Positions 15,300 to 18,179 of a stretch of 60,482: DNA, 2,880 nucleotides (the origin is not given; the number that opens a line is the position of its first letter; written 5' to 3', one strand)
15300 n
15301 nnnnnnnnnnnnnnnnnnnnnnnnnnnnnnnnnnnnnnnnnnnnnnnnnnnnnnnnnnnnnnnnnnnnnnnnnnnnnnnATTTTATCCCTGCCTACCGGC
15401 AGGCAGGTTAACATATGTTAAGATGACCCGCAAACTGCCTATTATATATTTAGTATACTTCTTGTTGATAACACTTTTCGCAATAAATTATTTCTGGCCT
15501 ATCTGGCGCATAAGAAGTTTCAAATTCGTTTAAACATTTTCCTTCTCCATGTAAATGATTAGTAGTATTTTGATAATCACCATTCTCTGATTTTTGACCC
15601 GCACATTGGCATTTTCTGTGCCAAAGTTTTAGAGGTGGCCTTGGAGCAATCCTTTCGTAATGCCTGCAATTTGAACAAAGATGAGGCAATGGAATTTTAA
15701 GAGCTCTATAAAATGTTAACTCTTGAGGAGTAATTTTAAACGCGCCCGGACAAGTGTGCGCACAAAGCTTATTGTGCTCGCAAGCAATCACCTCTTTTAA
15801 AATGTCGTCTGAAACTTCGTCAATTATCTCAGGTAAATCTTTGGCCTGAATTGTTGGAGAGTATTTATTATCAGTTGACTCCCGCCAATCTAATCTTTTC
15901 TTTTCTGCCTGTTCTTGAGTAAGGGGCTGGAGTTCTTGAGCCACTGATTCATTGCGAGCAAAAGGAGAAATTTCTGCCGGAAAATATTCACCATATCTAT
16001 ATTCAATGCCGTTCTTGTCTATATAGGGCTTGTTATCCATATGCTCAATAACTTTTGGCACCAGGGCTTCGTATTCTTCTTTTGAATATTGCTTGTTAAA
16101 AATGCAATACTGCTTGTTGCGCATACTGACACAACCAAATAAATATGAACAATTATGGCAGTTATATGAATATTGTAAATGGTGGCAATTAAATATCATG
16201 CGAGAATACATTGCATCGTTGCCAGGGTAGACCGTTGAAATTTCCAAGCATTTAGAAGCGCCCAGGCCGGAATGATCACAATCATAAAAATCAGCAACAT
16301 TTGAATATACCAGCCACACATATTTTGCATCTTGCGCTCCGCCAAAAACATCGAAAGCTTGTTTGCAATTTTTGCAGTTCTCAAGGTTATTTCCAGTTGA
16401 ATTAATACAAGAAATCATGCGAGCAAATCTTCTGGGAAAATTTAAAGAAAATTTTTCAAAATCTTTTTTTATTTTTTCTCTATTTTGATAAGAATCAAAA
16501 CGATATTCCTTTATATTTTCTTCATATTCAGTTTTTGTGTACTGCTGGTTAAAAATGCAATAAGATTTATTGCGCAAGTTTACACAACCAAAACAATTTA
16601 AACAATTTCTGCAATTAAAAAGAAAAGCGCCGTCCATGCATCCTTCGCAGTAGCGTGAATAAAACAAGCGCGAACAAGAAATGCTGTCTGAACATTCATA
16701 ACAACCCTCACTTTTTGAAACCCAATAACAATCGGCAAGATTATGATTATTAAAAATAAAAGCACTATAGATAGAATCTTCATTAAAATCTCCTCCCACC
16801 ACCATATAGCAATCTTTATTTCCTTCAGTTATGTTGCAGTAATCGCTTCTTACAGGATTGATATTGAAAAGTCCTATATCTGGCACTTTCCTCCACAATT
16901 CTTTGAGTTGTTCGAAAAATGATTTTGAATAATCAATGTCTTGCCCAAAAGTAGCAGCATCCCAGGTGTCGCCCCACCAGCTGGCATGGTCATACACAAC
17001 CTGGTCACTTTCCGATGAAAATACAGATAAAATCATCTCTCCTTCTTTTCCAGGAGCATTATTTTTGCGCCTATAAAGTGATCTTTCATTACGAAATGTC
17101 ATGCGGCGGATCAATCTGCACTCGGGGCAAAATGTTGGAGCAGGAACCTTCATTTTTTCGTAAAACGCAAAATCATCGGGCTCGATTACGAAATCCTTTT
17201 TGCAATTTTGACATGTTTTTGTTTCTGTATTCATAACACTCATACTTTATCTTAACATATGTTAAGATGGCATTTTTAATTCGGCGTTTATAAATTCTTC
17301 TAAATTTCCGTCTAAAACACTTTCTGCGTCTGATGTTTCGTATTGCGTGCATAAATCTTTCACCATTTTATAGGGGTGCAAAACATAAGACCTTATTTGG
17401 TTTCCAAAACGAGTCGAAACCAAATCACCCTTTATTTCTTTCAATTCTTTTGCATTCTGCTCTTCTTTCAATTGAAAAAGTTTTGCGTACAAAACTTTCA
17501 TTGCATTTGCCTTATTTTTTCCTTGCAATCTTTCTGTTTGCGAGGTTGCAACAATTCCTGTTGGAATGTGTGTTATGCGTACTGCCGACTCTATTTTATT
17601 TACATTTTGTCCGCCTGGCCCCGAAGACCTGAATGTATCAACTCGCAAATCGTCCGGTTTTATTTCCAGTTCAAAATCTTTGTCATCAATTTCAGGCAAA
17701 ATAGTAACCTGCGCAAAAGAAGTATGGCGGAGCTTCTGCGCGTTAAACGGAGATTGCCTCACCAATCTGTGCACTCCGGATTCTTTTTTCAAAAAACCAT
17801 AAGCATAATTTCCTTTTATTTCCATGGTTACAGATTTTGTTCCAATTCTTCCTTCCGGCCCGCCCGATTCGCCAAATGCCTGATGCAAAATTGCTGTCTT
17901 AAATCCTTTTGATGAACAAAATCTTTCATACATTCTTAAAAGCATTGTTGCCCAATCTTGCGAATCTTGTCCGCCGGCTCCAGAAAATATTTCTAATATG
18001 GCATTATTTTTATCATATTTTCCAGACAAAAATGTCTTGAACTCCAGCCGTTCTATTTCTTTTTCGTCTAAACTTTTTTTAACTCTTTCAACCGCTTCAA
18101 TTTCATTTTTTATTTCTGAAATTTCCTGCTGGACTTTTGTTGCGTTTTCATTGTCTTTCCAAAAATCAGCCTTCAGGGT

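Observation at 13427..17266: Two tandem giant Cys-rich zinc-ribbon paralogs and an HTH-ftsEX operon, each behind the same palindrome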

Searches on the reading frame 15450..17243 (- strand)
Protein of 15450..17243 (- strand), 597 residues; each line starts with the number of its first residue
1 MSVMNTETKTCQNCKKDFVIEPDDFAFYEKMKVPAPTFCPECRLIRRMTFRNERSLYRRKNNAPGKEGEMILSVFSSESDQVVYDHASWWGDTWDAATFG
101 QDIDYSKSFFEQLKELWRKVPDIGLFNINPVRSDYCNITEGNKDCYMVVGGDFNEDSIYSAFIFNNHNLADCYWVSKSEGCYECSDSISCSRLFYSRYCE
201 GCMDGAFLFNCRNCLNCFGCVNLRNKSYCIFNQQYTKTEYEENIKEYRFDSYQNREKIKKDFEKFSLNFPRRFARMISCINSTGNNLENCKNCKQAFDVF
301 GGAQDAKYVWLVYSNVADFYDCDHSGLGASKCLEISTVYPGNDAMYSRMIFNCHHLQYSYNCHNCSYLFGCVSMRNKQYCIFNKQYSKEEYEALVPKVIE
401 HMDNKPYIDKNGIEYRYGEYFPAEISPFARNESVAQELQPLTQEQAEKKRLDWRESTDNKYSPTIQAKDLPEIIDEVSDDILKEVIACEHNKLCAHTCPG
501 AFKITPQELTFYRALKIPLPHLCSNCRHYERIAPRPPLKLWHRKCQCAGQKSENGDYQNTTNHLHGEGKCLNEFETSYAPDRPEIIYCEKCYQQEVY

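Call 7: search_protein_families(library=pfam, proteins=[window:15450-17243:-], max_evalue=0.1)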
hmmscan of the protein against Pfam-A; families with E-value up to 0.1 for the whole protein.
window:15450-17243:- (597 aa): 0 families

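Call 8: search_protein_families(library=ncbifam, proteins=[window:15450-17243:-], max_evalue=0.1)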
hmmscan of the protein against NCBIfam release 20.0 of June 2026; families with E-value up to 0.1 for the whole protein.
window:15450-17243:- (597 aa): 0 families

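Call 13: find_homologous_proteins(query=window:15450-17243:-, max_evalue=0.001)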
Query window:15450-17243:- (597 aa): 7274 proteins with E <= 0.001 among 8000 candidates; the best 120 are listed.
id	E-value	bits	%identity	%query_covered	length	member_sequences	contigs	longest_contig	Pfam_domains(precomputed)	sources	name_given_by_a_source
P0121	0.0e+0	1200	81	99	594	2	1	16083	-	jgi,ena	-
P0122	0.0e+0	1172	78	99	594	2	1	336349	-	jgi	jgi:hypothetical protein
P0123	9.4e-272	921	63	99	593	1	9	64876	-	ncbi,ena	-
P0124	3.0e-271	920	63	99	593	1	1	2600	-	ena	-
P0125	2.1e-263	894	62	99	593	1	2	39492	-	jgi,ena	-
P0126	3.9e-262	890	61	99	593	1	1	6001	-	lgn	-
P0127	3.3e-260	883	62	99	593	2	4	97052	-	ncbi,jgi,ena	jgi:hypothetical protein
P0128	4.4e-260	883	61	99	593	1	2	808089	-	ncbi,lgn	-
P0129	3.3e-256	870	61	99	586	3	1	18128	-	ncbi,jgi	-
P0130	1.2e-254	865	60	99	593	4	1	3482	-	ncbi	-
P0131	1.4e-253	861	61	99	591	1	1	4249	-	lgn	-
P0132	2.3e-253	861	61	99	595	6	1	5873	-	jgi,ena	-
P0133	1.3e-252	858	61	99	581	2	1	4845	-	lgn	-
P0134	7.0e-252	856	59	99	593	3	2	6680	-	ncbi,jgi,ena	jgi:hypothetical protein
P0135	6.9e-248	842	58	99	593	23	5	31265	-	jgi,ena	-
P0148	6.6e-243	826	59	99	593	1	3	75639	-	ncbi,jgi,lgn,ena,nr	ncbi:MAG: hypothetical protein FJY98_03615 [Candidatus Liptonbacteria bacterium]|nr:hypothetical pro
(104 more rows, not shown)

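Call 16: find_encoding_contigs(protein=P0148, flank=8000, max_places=2)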
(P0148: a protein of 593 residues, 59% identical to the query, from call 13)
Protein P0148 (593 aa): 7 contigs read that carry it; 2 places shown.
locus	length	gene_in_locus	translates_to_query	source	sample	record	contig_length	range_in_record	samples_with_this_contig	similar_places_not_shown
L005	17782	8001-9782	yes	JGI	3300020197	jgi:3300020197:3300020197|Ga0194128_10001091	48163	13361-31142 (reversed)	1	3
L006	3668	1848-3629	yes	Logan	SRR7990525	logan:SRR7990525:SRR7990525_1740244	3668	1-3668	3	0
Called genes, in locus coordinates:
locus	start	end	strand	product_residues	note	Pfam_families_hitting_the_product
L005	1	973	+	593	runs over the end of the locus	-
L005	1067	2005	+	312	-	-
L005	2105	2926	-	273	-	-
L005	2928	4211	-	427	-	PF07992:Pyr_redox_2, PF00070:Pyr_redox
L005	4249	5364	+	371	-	PF00162:PGK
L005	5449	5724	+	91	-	PF12840:HTH_20 (weak), PF01022:HTH_5 (weak)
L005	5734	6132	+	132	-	PF00903:Glyoxalase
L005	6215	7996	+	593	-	-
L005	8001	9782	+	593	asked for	-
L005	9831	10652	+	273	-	PF02272:DHHA1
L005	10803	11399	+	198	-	PF01693:Cauli_VI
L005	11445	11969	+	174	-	-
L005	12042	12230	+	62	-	-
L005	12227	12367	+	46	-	-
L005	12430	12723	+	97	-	-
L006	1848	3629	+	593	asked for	-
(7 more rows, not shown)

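Call 22: find_encoding_contigs(protein=P0122, flank=10000, max_places=2)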
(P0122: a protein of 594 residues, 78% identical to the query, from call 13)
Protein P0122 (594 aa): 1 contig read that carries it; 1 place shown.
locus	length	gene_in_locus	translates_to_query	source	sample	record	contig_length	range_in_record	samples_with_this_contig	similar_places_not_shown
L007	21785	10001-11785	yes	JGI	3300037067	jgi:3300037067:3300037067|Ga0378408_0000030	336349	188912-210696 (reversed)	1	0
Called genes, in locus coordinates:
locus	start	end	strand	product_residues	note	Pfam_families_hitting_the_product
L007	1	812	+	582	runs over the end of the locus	-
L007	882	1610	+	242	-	PF12728:HTH_17, PF00376:MerR, PF13411:MerR_1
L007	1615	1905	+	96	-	PF14213:DUF4325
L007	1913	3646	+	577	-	-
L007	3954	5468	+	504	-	-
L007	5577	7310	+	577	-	-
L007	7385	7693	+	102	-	PF03091:CutA1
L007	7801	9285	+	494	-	PF01935:DUF87 (faint), PF10412:TrwB_AAD_bind, PF12696:TraG-D_C (weak)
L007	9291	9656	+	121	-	PF18924:DUF5674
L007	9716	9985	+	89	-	-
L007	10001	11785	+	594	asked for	-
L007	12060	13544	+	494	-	-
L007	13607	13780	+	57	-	-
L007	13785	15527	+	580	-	-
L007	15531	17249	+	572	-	-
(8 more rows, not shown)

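Call 23: find_encoding_contigs(protein=P0123, flank=10000, max_places=2)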
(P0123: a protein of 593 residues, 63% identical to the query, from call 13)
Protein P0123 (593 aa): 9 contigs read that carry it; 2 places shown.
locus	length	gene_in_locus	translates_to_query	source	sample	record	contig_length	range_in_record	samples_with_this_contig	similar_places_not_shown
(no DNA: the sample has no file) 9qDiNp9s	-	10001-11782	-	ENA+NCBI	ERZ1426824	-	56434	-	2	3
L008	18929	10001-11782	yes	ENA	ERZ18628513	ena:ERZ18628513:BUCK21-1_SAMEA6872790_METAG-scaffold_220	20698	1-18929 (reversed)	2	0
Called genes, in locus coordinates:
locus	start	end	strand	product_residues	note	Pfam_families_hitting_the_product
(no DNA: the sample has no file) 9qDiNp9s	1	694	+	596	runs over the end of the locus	-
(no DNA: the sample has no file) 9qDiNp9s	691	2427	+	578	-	-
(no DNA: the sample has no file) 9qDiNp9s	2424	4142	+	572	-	-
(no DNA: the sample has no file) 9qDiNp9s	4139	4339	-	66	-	-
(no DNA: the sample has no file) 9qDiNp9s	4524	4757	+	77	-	PF03091:CutA1 (weak)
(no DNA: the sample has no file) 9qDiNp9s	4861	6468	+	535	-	PF10412:TrwB_AAD_bind, PF01935:DUF87 (faint), PF12696:TraG-D_C (weak)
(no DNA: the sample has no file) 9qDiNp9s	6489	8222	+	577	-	-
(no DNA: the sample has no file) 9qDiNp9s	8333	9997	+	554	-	-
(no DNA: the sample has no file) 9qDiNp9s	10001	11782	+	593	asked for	-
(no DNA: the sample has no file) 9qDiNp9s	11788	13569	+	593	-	-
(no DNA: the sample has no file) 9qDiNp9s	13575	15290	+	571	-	-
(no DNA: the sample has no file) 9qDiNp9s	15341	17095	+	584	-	-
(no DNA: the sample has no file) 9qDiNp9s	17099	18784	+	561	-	-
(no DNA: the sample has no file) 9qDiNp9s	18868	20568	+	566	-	-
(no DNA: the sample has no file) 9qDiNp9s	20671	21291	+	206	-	-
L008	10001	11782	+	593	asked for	-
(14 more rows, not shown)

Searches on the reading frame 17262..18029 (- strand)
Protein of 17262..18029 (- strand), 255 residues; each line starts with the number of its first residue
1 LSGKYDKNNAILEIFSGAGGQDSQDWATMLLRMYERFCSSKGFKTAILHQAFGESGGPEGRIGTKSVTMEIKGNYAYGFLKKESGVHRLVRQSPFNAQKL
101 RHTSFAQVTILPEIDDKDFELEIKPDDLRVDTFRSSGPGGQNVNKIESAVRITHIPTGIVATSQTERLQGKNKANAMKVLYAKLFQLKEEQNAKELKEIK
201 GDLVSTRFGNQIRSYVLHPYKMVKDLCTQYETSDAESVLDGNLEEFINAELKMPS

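Call 7: search_protein_families(library=pfam, proteins=[window:17262-18029:-], max_evalue=0.1)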
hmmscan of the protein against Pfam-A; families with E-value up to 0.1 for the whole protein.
window:17262-18029:- (255 aa): 4 families
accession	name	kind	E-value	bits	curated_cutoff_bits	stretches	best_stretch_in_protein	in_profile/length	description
PF00472.26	RF-1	-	2.2e-37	128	35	1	118-226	2-115/116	RF-1 domain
PF03462.23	PCRF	-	8.7e-37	127.2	24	1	3-108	95-194/194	PCRF domain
PF03165.22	MH1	-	0.00053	20.6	25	1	142-203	18-82/103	MH1 domain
PF17278.7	DUF5343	-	0.014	16.1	27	1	156-228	59-131/140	Family of unknown function (DUF5343)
